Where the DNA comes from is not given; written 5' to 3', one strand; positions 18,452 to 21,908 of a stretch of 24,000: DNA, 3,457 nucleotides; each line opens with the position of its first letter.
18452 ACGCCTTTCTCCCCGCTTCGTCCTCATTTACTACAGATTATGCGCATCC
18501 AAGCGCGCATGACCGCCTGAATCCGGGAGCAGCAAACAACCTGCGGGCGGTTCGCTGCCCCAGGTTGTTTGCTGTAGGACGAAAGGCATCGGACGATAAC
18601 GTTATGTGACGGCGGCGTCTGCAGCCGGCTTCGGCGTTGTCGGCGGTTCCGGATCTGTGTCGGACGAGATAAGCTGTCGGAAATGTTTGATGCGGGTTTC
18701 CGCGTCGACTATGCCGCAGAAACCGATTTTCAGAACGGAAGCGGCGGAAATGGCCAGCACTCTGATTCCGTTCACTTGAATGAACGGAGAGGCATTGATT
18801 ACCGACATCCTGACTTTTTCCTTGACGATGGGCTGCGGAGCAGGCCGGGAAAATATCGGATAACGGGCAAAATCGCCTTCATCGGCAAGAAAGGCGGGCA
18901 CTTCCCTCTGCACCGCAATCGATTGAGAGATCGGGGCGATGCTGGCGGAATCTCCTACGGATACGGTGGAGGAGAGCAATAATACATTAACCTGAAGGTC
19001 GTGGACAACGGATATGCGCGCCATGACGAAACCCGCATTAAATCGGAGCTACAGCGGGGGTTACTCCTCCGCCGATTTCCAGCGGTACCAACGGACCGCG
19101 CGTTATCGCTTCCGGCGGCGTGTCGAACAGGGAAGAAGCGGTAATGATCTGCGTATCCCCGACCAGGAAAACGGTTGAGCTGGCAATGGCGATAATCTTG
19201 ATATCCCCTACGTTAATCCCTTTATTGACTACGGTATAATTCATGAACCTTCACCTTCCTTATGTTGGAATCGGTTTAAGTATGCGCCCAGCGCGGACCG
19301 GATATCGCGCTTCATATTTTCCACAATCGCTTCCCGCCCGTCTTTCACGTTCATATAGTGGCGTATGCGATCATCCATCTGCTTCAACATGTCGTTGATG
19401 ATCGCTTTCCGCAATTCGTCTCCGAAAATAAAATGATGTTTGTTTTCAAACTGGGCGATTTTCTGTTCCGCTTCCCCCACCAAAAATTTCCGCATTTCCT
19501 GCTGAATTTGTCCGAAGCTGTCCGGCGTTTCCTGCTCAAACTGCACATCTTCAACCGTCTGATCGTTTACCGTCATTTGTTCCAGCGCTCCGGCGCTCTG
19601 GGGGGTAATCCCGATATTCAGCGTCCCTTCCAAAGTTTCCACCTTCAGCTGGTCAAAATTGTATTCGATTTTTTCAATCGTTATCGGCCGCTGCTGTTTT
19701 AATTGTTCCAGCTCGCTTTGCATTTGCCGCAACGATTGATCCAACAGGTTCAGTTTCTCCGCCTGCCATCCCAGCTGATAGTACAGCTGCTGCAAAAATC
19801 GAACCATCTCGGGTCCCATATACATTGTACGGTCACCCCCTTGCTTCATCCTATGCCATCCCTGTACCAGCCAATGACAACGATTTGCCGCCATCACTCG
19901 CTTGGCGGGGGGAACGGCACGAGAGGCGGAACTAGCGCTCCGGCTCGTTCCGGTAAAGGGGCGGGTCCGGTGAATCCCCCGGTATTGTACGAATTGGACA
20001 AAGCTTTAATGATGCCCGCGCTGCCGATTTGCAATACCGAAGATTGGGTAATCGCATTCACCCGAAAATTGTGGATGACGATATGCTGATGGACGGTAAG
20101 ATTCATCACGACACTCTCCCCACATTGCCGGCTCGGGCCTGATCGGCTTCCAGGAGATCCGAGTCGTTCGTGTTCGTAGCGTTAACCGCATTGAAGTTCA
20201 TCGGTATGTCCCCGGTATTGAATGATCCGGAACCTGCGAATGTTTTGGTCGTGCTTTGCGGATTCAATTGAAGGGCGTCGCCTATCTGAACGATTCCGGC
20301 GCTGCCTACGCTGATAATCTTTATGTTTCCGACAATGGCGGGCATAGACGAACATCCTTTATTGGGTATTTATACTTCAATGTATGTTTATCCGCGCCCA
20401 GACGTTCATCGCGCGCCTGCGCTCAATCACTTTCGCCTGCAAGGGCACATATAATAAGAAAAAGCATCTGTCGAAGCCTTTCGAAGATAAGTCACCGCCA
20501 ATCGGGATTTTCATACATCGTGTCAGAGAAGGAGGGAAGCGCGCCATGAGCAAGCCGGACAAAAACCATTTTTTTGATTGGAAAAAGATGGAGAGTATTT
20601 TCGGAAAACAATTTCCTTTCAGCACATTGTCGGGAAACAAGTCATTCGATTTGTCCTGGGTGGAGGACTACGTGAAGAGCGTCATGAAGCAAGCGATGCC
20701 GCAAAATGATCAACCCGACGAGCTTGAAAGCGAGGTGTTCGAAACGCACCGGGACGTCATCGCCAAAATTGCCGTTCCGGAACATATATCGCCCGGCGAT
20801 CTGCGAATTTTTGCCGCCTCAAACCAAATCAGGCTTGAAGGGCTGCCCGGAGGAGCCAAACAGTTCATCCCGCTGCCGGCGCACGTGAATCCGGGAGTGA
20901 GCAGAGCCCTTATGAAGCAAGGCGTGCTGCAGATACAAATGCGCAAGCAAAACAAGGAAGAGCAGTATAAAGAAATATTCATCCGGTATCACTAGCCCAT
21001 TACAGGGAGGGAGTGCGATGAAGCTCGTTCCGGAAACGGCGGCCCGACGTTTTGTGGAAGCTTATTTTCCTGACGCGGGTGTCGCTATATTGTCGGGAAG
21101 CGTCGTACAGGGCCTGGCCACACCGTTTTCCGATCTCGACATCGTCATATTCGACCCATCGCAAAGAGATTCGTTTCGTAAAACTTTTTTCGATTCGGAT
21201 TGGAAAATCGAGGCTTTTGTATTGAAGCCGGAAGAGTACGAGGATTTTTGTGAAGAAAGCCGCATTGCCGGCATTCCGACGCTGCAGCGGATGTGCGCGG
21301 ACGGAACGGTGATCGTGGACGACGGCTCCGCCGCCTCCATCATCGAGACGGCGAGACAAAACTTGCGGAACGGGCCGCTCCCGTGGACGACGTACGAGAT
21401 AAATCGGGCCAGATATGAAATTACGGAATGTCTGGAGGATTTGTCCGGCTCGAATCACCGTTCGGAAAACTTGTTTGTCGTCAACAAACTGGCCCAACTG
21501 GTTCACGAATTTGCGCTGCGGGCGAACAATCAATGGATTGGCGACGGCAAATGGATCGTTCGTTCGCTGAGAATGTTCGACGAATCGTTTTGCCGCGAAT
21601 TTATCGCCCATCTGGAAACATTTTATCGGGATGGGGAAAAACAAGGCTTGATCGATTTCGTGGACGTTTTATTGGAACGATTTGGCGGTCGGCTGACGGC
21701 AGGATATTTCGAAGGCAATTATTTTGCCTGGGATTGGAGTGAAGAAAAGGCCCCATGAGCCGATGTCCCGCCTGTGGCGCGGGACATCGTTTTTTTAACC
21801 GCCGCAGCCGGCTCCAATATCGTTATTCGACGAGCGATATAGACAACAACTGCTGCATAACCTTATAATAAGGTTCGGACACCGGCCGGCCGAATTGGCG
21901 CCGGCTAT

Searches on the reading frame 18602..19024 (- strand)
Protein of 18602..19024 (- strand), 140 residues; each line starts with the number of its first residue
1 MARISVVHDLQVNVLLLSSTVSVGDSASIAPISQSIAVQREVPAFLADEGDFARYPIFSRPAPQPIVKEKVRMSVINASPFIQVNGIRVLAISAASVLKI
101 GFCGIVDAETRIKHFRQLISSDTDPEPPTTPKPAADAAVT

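Call 54: search_protein_families(library=pfam, proteins=[window:18602-19024:-])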
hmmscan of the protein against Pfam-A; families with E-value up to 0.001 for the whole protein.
window:18602-19024:- (140 aa): 1 family
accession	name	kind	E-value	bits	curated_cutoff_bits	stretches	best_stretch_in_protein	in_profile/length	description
PF10970.13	GerPE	-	1.9e-32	112.5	26.8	1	4-121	1-118/121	Spore germination protein GerPE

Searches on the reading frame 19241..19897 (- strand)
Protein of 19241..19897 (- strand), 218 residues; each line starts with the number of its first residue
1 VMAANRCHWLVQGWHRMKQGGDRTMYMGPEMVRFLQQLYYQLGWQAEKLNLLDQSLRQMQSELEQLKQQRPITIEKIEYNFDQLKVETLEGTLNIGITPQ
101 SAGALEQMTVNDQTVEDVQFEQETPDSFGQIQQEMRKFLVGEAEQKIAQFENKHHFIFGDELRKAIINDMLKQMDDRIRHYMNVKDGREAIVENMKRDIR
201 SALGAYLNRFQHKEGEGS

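Call 54: search_protein_families(library=pfam, proteins=[window:19241-19897:-])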
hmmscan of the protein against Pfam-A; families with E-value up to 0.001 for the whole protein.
window:19241-19897:- (218 aa): 1 family
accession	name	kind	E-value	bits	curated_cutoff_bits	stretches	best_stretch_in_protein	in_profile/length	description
PF10737.14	GerPC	-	1.4e-41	142.9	22.4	1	52-208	4-171/174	Spore germination protein GerPC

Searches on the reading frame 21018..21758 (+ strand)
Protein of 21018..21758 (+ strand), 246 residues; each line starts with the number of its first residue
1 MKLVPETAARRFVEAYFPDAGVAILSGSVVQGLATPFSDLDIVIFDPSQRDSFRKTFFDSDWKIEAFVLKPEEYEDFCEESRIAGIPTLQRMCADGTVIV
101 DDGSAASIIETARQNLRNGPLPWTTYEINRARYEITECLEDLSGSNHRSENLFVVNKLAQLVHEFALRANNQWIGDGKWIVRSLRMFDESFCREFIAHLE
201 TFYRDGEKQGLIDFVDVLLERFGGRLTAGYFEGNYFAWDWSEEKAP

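Call 54: search_protein_families(library=pfam, proteins=[window:21018-21758:+])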
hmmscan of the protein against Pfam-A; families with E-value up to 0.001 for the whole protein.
window:21018-21758:+ (246 aa): 2 families
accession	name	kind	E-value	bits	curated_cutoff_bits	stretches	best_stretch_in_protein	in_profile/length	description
PF01909.29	NTP_transf_2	-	2.5e-05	25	21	1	10-62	5-55/93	Nucleotidyltransferase domain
PF22600.2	MTPAP-like_central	-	0.00097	19.7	27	0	11-52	31-70/139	Poly(A) RNA polymerase, mitochondrial-like, central palm domain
